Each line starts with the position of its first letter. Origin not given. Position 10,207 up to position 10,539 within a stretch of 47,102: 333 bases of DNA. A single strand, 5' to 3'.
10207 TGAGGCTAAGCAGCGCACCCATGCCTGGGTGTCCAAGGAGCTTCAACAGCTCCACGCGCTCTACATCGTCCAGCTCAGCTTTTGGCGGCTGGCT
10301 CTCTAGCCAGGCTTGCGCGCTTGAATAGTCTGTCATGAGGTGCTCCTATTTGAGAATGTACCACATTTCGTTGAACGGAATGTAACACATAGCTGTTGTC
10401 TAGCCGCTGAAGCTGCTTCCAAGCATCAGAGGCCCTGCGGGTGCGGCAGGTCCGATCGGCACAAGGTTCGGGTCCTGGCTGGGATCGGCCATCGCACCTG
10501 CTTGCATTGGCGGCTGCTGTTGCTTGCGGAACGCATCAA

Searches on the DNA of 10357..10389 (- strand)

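Call 53: build_rna_model(alignment_id=A4, structure=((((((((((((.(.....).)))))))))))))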
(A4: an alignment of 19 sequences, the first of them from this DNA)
Model R1 built from alignment A4 (19 sequences, 33 columns); structure: as given.
model positions 33; base pairs 13; branch points 0; effective number of sequences 19; information 0.994 bits per position. Calibrated on 0.2 Mb of random sequence (short: E-values are rough).
structure used (alignment columns):
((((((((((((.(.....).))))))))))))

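Call 54: search_with_rna_model(model_id=R1, sources=[window, L008, L009, L019, L020, L024, L025, L026, L027, L028, L030, L031, L032, L033, L034, L035, L036, L037], max_evalue=5)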
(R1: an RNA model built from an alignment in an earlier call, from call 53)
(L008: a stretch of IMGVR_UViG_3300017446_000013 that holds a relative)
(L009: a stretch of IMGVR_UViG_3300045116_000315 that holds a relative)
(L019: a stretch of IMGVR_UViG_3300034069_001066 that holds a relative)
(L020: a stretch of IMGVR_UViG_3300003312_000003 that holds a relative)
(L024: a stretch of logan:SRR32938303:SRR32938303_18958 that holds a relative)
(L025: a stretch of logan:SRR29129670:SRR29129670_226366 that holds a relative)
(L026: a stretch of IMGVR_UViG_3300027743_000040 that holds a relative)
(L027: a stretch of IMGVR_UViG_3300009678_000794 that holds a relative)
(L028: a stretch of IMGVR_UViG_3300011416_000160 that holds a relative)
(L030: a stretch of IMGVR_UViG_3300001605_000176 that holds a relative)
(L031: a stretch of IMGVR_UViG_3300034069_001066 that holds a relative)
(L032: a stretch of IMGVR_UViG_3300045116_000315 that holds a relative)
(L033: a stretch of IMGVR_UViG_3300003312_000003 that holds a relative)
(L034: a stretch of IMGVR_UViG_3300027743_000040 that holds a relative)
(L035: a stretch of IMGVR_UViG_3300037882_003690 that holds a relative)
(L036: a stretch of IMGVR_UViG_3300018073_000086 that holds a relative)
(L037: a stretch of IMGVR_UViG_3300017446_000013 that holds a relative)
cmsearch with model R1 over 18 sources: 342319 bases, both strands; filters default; matches with E-value up to 5: 39.
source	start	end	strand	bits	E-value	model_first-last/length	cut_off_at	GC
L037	11518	11550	+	43.3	6.1e-11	1-33/33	no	0.36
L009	961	993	+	41.8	2e-10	1-33/33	no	0.36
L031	11229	11261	+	41.7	2.2e-10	1-33/33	no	0.45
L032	11223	11255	+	41.7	2.2e-10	1-33/33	no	0.24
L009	11866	11898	+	41.5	2.6e-10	1-33/33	no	0.33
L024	12076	12108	+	41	3.7e-10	1-33/33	no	0.33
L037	11518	11550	-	40.5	5.5e-10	1-33/33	no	0.36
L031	11229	11261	-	40.3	6.8e-10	1-33/33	no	0.45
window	22002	22034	+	38.7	2.2e-09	1-33/33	no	0.45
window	41704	41736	+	38.4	2.9e-09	1-33/33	no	0.33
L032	11223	11255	-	38.4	3e-09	1-33/33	no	0.24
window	10357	10389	-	38.1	3.8e-09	1-33/33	no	0.39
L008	12039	12071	+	37.4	6.5e-09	1-33/33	no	0.39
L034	11219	11251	+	35.9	2.2e-08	1-33/33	no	0.42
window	27311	27343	+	35.3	3.5e-08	1-33/33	no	0.45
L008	2309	2341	+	34.7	5.4e-08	1-33/33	no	0.36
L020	2746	2778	+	34.6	5.9e-08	1-33/33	no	0.3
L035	11663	11695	+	34.1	8.7e-08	1-33/33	no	0.3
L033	11232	11264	-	33.8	1.1e-07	1-33/33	no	0.3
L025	5043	5075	+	33.3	1.7e-07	1-33/33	no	0.45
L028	523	555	+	33.2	1.8e-07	1-33/33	no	0.52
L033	11232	11264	+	33.1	2e-07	1-33/33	no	0.3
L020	2746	2778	-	32.3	3.7e-07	1-33/33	no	0.3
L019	10302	10334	+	32.1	4.2e-07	1-33/33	no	0.42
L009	11866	11898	-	31.3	7.9e-07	1-33/33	no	0.33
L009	961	993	-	30.9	1.1e-06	1-33/33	no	0.36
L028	523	555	-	30.6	1.4e-06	1-33/33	no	0.52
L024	12076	12108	-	30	2.3e-06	1-33/33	no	0.33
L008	12039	12071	-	29.9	2.6e-06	1-33/33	no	0.39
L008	2309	2341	-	28.5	7.6e-06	1-33/33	no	0.36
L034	11219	11251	-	27.5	1.7e-05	1-33/33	no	0.42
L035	11663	11695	-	24.4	0.00019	1-33/33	no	0.3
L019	10302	10334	-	22.6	0.00078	1-33/33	no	0.42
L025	5043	5075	-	21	0.0029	1-33/33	no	0.45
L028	1436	1453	+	14.9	0.35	1-33/33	no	0.5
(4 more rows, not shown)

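Call 73: search_with_rna_model(model_id=R1, sources=[L132, L133, L134, L052], max_evalue=5)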
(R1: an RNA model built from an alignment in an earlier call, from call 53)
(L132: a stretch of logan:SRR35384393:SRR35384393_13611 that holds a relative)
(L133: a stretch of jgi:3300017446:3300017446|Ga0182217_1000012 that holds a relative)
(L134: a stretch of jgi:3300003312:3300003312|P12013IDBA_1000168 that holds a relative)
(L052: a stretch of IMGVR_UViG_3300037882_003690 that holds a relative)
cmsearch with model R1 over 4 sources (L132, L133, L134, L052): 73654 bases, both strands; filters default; matches with E-value up to 5: 12.
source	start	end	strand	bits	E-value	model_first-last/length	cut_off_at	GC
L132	4158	4190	-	41.8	4.4e-11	1-33/33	no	0.36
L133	12061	12093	+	39.3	3e-10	1-33/33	no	0.42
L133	7726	7758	-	34.7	1.2e-08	1-33/33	no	0.36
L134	7560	7592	-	34.6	1.3e-08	1-33/33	no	0.3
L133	12061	12093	-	32.7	5.9e-08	1-33/33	no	0.42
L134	7560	7592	+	32.3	8e-08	1-33/33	no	0.3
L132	4158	4190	+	30.9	2.3e-07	1-33/33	no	0.36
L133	7726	7758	+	28.5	1.6e-06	1-33/33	no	0.36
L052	1904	1936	-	25.3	2e-05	1-33/33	no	0.36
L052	1904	1937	+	25.2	2.1e-05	1-33/33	no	0.35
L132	9125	9153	+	19.4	0.0022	3-31/33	no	0.34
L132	9123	9155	-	12.5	0.5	1-33/33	no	0.33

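Call 89: search_with_rna_model(model_id=R1, sources=[L136, L030, L038, L039, L042, L044, L049], max_evalue=10)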
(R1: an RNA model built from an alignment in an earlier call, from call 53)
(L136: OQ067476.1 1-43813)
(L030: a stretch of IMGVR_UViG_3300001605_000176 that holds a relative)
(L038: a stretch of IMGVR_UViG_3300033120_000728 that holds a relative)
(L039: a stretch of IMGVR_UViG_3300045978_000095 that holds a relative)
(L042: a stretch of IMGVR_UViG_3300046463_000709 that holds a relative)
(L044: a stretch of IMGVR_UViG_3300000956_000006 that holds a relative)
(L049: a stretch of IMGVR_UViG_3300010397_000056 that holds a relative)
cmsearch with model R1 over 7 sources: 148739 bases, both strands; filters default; matches with E-value up to 10: 0.
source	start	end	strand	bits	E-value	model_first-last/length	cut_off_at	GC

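Call 106: search_with_rna_model(model_id=R1, sources=[L137, L138], max_evalue=10)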
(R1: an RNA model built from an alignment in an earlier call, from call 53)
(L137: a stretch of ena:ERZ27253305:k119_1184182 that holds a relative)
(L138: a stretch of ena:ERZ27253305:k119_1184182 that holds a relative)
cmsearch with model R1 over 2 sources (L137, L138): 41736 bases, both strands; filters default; matches with E-value up to 10: 4.
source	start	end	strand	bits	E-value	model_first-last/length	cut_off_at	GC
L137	592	624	-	35.3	4.2e-09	1-33/33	no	0.45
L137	592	624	+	34.9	5.6e-09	1-33/33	no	0.45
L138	11392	11424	-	27.5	1.9e-06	1-33/33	no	0.45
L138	11392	11424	+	22.6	9.4e-05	1-33/33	no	0.45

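Call 117: search_with_rna_model(model_id=R1, sources=[L139, L140, L141, L142], max_evalue=10)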
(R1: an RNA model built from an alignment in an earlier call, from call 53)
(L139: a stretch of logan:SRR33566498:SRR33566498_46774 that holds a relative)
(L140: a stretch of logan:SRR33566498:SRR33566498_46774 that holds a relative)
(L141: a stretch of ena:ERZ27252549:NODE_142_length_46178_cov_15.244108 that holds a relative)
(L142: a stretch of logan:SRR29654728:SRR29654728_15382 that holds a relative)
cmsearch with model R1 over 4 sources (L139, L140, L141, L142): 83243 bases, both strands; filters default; matches with E-value up to 10: 10.
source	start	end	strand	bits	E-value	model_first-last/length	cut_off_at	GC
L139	11438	11470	+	34.4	1.7e-08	1-33/33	no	0.39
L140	8786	8818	+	34.3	1.8e-08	1-33/33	no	0.39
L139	11438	11470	-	33.3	3.9e-08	1-33/33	no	0.39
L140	8786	8818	-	25.4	2.2e-05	1-33/33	no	0.39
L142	14642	14674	-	24.6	3.9e-05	1-33/33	no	0.52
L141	11233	11265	+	23.3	0.00011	1-33/33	no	0.52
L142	14642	14674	+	20.9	0.00074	1-33/33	no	0.52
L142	5565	5597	-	19.8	0.0018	1-33/33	no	0.48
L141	11233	11265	-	19.1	0.0032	1-33/33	no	0.52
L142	5565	5597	+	16.2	0.03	1-33/33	no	0.48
